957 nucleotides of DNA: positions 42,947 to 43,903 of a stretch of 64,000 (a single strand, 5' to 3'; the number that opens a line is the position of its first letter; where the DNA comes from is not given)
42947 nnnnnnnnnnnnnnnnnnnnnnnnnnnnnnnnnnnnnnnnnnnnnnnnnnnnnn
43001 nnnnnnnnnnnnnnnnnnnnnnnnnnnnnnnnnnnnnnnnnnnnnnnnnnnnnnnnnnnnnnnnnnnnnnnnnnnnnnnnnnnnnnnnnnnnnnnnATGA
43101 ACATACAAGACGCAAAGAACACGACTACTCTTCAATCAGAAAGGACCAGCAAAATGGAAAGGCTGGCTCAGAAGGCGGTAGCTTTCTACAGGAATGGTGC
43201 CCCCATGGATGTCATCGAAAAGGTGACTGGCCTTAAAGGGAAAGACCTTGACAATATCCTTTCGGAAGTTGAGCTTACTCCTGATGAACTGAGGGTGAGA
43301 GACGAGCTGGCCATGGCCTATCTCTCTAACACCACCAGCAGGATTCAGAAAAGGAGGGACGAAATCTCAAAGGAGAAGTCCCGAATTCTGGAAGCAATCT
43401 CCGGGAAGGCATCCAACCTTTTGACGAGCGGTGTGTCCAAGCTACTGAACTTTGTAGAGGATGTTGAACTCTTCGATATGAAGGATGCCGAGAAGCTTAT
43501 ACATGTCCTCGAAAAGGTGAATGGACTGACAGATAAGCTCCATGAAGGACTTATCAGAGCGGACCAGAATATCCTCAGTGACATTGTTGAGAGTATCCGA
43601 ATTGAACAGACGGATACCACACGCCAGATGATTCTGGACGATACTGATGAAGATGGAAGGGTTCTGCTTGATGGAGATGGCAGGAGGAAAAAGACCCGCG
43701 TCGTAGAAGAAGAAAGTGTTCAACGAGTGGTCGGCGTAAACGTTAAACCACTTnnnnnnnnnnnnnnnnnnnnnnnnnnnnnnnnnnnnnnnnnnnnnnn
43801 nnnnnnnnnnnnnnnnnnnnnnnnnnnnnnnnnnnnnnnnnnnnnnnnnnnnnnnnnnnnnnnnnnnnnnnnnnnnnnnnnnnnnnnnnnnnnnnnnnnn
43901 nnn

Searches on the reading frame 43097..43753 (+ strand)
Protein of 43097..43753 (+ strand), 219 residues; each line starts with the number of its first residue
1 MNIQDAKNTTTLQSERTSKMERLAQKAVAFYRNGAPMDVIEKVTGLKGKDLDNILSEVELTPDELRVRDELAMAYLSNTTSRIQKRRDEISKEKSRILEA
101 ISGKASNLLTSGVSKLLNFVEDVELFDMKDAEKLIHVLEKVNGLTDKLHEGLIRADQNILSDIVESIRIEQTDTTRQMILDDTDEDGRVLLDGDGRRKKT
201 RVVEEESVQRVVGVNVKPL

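Call 98: search_protein_families(library=pfam, proteins=[window:43097-43753:+], max_evalue=0.01)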
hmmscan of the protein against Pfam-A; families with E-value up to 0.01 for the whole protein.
window:43097-43753:+ (219 aa): 1 family
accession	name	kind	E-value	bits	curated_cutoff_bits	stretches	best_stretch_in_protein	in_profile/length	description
PF14676.12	FANCI_S2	-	0.008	16.8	37.8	0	74-153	54-133/156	FANCI solenoid 2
